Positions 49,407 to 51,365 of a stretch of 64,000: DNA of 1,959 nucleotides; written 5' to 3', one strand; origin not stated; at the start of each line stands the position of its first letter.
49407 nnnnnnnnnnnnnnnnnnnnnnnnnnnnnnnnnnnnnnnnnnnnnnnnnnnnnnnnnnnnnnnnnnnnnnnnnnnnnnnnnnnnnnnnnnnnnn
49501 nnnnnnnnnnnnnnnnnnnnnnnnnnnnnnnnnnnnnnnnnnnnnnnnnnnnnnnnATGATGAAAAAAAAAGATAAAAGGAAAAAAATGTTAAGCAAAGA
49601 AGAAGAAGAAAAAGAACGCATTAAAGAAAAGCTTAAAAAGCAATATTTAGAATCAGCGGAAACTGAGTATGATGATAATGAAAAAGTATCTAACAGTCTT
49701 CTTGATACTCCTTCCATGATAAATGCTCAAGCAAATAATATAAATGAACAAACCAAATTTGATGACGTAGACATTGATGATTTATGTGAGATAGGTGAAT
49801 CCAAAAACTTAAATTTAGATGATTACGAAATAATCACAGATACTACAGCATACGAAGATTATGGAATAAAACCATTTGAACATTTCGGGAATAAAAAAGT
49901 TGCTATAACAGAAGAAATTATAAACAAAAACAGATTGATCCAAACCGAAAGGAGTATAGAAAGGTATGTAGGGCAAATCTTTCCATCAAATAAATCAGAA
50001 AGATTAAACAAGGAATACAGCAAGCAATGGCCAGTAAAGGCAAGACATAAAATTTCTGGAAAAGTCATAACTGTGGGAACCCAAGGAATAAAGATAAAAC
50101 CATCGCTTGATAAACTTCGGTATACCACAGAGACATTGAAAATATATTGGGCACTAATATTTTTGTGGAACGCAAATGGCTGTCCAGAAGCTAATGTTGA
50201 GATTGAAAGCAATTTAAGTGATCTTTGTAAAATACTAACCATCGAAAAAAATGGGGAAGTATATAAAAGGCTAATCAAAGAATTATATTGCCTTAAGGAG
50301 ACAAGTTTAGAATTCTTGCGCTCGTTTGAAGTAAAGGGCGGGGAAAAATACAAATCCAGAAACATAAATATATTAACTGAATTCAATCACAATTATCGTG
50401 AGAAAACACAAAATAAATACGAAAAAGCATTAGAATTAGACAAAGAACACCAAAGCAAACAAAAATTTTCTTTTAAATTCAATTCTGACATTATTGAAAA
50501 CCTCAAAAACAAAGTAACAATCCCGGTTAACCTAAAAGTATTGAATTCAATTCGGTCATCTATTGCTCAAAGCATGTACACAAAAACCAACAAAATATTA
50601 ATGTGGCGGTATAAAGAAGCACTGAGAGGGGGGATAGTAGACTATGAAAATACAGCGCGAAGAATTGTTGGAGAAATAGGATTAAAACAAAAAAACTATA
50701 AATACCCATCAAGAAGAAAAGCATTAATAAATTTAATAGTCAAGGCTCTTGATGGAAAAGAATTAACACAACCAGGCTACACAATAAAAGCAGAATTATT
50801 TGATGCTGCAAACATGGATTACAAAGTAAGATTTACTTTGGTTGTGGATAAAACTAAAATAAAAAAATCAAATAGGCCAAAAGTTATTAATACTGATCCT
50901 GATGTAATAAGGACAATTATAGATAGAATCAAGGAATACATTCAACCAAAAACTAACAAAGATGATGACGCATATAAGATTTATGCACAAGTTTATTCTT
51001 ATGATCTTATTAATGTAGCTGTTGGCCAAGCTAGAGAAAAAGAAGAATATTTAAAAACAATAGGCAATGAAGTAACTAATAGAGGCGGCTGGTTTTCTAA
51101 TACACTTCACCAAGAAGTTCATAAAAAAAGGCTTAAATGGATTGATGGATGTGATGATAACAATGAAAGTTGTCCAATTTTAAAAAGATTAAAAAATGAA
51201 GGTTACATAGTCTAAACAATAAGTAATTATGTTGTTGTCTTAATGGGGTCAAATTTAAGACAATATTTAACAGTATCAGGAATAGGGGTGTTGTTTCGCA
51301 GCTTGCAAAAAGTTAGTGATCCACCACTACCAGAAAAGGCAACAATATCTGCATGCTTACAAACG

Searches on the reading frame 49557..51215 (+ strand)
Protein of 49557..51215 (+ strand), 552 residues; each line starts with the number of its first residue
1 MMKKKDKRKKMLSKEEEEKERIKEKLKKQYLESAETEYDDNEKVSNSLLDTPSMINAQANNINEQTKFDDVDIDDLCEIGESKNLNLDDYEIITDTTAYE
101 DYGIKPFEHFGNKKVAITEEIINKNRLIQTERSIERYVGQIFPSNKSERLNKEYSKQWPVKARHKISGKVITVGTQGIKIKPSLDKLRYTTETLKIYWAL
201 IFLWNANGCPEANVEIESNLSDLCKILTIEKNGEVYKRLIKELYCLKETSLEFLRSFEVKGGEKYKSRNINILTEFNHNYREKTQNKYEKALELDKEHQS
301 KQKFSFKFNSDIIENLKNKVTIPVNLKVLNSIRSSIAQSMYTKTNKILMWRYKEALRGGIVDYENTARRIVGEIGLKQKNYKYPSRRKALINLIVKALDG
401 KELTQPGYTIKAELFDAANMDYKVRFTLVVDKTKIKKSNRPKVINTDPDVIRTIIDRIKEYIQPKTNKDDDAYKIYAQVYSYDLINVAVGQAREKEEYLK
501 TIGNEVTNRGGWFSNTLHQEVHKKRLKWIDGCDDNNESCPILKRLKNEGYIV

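Call 12: search_protein_families(library=pfam, proteins=[window:49557-51215:+], max_evalue=0.001)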
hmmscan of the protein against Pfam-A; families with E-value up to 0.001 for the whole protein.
window:49557-51215:+ (552 aa): 0 families

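Call 13: search_protein_families(library=phrogs, proteins=[window:49557-51215:+], max_evalue=0.001)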
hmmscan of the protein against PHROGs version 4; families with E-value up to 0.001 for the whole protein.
window:49557-51215:+ (552 aa): 0 families

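Call 38: search_dna_similar(query=window:49557-51215:+, collection=plasmids, mode=protein, max_rows=15, max_evalue=0.001)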
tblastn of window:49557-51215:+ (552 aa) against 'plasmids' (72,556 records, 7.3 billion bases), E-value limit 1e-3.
No match.

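Call 67: search_solved_structures(query=window:49557-51212:+, max_evalue=1)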
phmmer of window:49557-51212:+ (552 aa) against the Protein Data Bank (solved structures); distinct sequences matched with E-value up to 1: 1.
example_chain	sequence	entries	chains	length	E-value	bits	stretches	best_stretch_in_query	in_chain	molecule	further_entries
1jds_A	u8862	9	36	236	0.16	14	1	85-169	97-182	5'-METHYLTHIOADENOSINE PHOSPHORYLASE | 5'-deoxy-5'-methylthioadenosine phosphorylase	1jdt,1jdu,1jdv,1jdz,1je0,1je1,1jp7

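Call 77: search_protein_representatives(protein=window:49557-51215:+)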
Query: 552 residues. Proteins with E-value up to 0.001 (for the whole library): 180; up to 1e-10: 58; up to 1e-30: 3. The best 150 are listed.
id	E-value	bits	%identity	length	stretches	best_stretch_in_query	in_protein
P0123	0.0e+00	1219.2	100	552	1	1-552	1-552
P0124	1.0e-41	159.9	32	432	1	121-545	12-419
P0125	8.4e-31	123.9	30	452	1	125-534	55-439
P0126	3.0e-30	122.1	28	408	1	167-534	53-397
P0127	1.4e-28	116.6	28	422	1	118-533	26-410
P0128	1.3e-26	110.0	31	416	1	125-533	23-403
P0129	1.5e-26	109.9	30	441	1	121-543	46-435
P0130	1.8e-26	109.6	30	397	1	120-533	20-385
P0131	2.9e-26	108.9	29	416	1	124-530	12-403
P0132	7.6e-26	107.6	29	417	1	119-545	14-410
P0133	8.6e-25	104.1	30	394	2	299-535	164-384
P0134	5.4e-24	101.4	29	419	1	188-537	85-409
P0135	8.0e-24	100.9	29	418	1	189-543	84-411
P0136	2.3e-23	99.3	27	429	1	114-537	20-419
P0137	3.2e-23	98.9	26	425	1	121-538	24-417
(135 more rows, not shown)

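Call 79: search_protein_families(library=pfam, alignment_id=A2, max_evalue=0.01)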
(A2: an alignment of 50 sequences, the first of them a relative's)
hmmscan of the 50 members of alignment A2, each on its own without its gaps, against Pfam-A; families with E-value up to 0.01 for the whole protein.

A. member 1, P0123 (552 aa): 0 families

B. families by the number of members that match (of 50 scanned): 10 families
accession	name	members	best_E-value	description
PF10134.15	RPA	12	5.9e-09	Replication initiator protein A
PF01051.27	Rep3_N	6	0.00046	Initiator Replication protein, WH1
PF21205.3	Rep3_C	2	0.0014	Initiator Rep protein, WH2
PF21796.3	Cac1_C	1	3.8e-05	Chromatin assembly factor 1 subunit Cac1, C-terminal domain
PF24395.1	OLD-like_TOPRIM_1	1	0.00014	OLD-like TOPRIM 1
PF16352.10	DUF4980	1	0.00049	Domain of unknown function (DUF4980)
PF03054.22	tRNA_Me_trans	1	0.0015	tRNA methyl transferase HUP domain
PF13730.12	HTH_36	1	0.0035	Helix-turn-helix domain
PF11940.14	DUF3458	1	0.0035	Domain of unknown function (DUF3458) Ig-like fold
PF10429.15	Mtr2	1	0.0036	Nuclear pore RNA shuttling protein Mtr2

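Call 80: search_solved_structures(query=A2, max_evalue=1)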
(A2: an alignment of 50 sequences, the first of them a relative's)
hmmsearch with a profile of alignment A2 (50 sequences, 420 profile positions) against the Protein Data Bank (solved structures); distinct sequences matched with E-value up to 1: 0.

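Call 83: find_encoding_contigs(protein=P0124, flank=3000, max_places=4)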
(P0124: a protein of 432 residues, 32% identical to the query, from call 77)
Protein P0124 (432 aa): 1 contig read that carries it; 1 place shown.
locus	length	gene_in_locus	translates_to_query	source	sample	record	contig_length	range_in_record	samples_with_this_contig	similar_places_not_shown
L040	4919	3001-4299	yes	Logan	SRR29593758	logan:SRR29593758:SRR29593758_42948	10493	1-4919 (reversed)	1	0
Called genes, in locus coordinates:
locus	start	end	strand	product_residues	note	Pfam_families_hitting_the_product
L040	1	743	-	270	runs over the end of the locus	-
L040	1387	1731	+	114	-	-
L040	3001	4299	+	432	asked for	-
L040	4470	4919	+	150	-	?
